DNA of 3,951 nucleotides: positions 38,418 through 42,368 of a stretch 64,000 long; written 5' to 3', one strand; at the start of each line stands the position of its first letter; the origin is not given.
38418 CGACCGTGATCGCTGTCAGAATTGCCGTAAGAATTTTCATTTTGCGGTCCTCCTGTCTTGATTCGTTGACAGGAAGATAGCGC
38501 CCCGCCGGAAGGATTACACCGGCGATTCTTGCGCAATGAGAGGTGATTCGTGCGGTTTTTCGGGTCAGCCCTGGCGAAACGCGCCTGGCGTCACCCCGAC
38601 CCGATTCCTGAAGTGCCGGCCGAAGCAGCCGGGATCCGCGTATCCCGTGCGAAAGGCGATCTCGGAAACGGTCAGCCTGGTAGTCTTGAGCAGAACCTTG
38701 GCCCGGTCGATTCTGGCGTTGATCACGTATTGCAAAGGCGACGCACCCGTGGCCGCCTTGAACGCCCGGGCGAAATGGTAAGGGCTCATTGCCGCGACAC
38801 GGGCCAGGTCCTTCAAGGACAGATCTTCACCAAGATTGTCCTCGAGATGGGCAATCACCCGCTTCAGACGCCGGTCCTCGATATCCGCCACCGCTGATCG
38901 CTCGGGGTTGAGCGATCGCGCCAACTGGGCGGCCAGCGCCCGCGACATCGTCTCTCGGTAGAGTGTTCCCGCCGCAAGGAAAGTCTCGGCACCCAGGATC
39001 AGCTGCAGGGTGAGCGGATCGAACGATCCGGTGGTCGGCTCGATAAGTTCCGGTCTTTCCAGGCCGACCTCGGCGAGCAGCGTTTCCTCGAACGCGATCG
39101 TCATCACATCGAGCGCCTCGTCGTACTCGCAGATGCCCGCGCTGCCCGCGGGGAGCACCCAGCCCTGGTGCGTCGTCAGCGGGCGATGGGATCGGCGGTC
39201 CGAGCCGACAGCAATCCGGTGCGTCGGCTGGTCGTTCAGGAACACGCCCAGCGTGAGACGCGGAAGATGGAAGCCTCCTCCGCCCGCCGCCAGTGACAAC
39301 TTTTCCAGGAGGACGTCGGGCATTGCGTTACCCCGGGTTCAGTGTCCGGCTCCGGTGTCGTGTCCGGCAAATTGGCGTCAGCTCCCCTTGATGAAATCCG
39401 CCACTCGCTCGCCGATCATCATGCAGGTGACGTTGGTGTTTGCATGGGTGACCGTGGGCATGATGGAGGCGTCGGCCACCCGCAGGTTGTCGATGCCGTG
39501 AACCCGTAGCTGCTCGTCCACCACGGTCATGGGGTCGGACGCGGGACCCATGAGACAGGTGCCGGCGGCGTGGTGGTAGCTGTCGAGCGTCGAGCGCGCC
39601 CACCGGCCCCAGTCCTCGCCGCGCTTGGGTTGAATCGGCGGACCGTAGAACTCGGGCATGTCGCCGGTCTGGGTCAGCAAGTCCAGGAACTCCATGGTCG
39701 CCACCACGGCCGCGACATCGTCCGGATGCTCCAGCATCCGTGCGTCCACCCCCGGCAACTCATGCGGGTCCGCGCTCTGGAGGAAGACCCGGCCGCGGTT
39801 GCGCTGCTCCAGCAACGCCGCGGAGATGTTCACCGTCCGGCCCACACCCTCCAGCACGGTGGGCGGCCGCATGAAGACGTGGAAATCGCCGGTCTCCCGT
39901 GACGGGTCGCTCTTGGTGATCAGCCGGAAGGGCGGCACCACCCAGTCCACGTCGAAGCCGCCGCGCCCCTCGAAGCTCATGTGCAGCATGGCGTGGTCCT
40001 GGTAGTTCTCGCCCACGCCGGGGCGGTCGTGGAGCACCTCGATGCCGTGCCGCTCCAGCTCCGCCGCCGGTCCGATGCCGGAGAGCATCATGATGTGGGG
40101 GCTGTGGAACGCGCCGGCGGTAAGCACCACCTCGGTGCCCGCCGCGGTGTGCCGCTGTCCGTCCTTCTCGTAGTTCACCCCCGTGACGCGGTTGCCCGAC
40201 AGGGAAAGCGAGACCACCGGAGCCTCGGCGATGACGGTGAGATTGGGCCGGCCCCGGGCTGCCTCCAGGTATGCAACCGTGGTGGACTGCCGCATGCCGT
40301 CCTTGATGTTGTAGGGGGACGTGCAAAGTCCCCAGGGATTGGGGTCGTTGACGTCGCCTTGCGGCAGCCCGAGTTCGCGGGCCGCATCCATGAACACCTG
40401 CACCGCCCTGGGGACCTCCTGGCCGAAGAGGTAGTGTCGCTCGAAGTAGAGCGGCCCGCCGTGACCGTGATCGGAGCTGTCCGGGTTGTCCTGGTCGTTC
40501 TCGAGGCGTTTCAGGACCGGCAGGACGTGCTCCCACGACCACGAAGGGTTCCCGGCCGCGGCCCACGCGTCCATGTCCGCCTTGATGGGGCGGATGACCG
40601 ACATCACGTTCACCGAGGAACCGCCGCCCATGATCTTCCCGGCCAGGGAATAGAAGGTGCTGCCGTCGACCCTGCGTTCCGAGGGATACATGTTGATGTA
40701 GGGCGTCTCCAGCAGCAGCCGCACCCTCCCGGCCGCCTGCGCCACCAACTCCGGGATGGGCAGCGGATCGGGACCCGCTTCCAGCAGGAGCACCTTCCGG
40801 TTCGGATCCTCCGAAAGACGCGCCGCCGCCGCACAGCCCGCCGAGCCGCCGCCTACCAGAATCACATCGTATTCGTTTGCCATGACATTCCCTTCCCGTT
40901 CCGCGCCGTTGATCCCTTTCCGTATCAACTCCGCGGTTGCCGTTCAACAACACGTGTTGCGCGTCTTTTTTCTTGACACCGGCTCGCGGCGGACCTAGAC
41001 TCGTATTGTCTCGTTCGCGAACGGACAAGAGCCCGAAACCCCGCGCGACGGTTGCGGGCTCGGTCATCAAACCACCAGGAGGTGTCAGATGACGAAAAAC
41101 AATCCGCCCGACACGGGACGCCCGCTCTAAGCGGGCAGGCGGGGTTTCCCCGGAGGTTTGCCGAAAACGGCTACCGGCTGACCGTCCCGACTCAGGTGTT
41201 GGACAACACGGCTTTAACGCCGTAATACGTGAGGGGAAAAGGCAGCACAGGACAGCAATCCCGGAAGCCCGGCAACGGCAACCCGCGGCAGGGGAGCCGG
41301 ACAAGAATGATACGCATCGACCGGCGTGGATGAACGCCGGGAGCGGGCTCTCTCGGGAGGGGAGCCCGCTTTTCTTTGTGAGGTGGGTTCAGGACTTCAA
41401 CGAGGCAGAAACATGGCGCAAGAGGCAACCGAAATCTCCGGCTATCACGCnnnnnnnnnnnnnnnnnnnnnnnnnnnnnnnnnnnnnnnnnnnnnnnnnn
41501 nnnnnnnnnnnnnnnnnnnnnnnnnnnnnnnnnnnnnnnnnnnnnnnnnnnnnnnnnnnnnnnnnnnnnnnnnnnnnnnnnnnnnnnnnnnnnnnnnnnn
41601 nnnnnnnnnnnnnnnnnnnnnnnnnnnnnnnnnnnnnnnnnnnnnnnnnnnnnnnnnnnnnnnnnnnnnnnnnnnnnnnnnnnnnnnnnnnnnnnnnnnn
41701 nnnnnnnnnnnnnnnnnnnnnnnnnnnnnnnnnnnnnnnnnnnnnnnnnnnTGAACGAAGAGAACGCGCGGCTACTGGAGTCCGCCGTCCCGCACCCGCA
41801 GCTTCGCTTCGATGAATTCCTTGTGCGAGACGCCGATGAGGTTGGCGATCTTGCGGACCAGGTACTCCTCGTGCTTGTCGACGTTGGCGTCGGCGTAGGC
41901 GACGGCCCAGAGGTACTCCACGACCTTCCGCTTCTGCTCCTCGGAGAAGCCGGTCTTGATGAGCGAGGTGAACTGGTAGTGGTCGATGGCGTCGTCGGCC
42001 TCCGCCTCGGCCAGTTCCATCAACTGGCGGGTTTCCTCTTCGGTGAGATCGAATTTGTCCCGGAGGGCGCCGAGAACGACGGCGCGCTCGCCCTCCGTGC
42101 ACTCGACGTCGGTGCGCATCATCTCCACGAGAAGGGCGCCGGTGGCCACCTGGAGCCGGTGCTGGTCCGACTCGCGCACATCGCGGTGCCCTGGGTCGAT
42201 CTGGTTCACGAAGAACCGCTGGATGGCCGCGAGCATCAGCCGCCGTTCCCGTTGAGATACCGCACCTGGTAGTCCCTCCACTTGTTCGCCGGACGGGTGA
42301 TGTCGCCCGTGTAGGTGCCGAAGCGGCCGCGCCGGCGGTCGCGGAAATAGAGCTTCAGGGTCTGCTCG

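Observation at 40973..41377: Unannotated ~370-nt structured RNA with its own strong promoter and terminator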

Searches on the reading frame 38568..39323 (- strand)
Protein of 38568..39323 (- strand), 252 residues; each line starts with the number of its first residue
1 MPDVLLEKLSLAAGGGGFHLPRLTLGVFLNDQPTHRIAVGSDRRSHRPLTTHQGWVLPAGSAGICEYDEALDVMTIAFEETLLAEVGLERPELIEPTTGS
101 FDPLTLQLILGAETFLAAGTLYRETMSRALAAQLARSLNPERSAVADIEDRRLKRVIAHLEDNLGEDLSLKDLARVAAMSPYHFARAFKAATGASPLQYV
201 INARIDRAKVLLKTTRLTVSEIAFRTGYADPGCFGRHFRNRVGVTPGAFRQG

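Call 12: search_protein_families(library=pfam, proteins=[window:38568-39323:-])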
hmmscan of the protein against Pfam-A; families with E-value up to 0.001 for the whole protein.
window:38568-39323:- (252 aa): 2 families
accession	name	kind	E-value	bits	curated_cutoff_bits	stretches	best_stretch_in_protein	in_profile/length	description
PF12833.13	HTH_18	-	8e-24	84.2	33.6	1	173-251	1-79/80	Helix-turn-helix domain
PF00165.29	HTH_AraC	-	1.5e-18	66.9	26.6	2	160-199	1-40/42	Bacterial regulatory helix-turn-helix proteins, AraC family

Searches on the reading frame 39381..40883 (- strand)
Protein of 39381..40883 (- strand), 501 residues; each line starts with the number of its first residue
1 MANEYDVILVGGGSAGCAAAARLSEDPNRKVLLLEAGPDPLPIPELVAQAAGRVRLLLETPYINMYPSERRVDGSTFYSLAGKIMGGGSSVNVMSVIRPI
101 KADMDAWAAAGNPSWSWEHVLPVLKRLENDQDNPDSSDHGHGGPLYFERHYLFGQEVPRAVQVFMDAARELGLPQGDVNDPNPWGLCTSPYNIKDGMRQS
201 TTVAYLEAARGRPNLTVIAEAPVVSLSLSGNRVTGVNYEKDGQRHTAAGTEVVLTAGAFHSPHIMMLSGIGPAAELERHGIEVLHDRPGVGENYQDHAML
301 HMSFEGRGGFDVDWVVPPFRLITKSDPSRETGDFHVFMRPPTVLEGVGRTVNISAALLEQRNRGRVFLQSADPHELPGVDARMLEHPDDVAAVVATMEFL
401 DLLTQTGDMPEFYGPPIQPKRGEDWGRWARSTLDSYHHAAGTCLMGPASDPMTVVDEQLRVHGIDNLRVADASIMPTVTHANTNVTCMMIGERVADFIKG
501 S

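Call 12: search_protein_families(library=pfam, proteins=[window:39381-40883:-])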
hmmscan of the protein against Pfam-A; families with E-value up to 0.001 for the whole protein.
window:39381-40883:- (501 aa): 10 families
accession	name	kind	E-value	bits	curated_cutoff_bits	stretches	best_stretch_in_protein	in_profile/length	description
PF00732.25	GMC_oxred_N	-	3.8e-41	141.7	23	1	5-298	1-217/218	GMC oxidoreductase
PF05199.19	GMC_oxred_C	-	1.8e-31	110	24.6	1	361-491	2-139/139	GMC oxidoreductase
PF00890.30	FAD_binding_2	-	3.3e-09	36.9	20.4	0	6-38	1-32/414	FAD binding domain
PF01266.30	DAO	-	3.9e-09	36.9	27.9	1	6-40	1-34/353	FAD dependent oxidoreductase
PF13450.12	NAD_binding_8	-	9.7e-06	26.2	21.9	1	10-40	2-31/68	NAD(P)-binding Rossmann-like domain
PF01134.28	GIDA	-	1.2e-05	25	22.1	0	6-33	1-27/391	Glucose inhibited division protein A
PF05834.18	Lycopene_cycl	-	2.7e-05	23.9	23.4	1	6-41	1-37/380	Lycopene cyclase protein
PF01946.23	Thi4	-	0.00018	21.3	26.2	1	4-36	17-49/235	Thi4 family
PF12831.13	FAD_oxidored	-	0.00019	21.3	27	0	6-36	1-30/416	FAD dependent oxidoreductase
PF07992.20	Pyr_redox_2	-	0.00029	20.8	26.1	0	5-38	1-33/291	Pyridine nucleotide-disulphide oxidoreductase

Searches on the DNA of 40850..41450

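Call 4: search_rna_families(source=window, start=40850, end=41450, threshold=evalue, max_evalue=10, show_alignments=3)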
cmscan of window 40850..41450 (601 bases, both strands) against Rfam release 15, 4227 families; matches with E-value up to 10: 0.
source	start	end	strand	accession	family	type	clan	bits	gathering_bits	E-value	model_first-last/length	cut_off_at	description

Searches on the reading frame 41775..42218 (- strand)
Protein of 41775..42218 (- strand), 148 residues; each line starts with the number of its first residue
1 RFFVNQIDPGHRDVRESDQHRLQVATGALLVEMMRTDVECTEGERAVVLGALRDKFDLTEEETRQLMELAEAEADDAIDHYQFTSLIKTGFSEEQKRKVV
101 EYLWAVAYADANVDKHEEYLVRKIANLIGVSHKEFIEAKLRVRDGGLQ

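Call 12: search_protein_families(library=pfam, proteins=[window:41775-42218:-])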
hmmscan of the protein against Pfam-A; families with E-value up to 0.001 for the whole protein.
window:41775-42218:- (148 aa): 1 family
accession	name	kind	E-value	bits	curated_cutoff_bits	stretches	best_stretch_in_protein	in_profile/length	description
PF05099.18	TerB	-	1.3e-33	116.2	24.4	1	24-139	2-117/118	Tellurite resistance protein TerB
